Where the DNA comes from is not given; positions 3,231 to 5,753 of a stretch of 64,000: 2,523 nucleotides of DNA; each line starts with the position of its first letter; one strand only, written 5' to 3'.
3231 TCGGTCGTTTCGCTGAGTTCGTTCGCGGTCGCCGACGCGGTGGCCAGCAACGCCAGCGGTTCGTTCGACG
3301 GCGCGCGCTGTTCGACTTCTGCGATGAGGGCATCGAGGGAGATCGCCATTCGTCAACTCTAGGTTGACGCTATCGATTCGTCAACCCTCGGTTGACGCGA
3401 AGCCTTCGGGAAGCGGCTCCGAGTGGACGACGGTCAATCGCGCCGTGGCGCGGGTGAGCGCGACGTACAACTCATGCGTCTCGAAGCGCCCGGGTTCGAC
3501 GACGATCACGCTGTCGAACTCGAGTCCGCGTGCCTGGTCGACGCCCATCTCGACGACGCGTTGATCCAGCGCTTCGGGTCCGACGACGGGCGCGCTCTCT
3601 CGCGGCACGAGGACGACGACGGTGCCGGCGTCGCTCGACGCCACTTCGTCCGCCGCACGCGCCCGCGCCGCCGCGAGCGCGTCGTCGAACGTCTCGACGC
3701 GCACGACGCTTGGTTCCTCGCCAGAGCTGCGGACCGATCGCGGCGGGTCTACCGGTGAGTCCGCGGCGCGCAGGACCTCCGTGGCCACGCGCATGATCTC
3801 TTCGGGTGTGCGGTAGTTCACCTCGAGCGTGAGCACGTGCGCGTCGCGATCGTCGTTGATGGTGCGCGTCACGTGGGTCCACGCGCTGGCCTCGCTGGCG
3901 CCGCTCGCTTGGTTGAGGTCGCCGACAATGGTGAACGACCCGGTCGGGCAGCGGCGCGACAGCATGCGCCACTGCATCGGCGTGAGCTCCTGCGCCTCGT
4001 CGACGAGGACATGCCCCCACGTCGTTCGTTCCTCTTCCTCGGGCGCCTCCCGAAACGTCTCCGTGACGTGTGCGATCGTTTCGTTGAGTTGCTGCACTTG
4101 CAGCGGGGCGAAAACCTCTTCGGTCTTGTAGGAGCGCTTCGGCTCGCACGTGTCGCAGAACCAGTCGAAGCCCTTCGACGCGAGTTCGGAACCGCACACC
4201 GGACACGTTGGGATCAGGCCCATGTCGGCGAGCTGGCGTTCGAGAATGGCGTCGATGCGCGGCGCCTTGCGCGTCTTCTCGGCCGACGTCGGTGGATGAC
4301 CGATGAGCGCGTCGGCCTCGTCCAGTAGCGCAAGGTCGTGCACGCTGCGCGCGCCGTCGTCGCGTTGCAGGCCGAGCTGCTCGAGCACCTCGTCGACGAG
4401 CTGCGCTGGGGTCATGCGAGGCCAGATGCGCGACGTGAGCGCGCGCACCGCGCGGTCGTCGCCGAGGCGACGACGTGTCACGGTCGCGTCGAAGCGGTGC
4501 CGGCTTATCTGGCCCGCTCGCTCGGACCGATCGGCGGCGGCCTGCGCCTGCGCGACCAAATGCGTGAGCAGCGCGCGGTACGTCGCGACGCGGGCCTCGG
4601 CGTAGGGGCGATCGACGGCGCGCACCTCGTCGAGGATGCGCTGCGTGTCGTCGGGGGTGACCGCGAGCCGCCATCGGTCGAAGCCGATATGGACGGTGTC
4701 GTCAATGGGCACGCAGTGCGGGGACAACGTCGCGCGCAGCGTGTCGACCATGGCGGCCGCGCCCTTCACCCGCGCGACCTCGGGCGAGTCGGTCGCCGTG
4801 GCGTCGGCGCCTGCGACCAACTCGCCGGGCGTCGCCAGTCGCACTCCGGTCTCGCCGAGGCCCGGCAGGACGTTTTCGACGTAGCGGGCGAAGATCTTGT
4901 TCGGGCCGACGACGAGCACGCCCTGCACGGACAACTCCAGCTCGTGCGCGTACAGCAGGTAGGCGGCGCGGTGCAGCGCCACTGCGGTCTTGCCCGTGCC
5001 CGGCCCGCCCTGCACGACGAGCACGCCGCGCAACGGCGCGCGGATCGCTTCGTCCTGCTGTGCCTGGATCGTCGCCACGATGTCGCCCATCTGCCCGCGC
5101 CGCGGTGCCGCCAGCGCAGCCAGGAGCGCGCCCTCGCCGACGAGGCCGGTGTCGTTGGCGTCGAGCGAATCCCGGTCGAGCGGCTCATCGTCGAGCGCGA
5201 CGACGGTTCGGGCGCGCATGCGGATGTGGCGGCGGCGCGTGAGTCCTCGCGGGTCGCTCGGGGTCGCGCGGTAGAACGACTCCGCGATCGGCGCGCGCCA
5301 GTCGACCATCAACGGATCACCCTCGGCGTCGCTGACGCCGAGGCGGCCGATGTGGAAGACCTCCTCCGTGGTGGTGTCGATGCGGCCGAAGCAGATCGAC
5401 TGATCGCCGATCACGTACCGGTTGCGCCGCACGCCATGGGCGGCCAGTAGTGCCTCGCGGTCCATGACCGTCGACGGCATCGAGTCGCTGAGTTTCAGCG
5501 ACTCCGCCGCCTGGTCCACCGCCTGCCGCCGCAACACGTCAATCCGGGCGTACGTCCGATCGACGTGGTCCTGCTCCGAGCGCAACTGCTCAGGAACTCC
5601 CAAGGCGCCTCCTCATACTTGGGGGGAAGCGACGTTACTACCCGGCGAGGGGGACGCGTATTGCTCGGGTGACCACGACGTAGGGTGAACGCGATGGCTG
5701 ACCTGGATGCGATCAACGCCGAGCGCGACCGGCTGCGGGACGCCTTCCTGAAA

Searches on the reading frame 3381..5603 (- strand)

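Call 47: search_protein_families(library=pfam, proteins=[window:3381-5603:-], max_evalue=0.00001)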
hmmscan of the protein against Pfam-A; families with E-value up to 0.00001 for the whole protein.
window:3381-5603:- (740 aa): 6 families
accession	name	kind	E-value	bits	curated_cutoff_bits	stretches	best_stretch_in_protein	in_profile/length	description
PF00580.27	UvrD-helicase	-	4.5e-15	56.5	23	1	504-566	186-251/271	UvrD/REP helicase N-terminal domain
PF13245.12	AAA_19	-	1.9e-11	44.7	25.1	1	183-566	1-129/134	AAA domain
PF02562.22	PhoH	-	4.9e-08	33.1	27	0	532-595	123-188/205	PhoH-like protein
PF01443.25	Viral_helicase1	-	6.9e-08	33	21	0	511-725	41-226/228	Viral superfamily 1 RNA helicase core domain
PF13361.12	UvrD_C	-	1.4e-07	31.7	25.6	0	681-727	285-347/350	UvrD-like helicase C-terminal domain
PF13538.12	UvrD_C_2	-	8.8e-06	25.9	27.4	0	688-726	7-52/52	UvrD-like helicase C-terminal domain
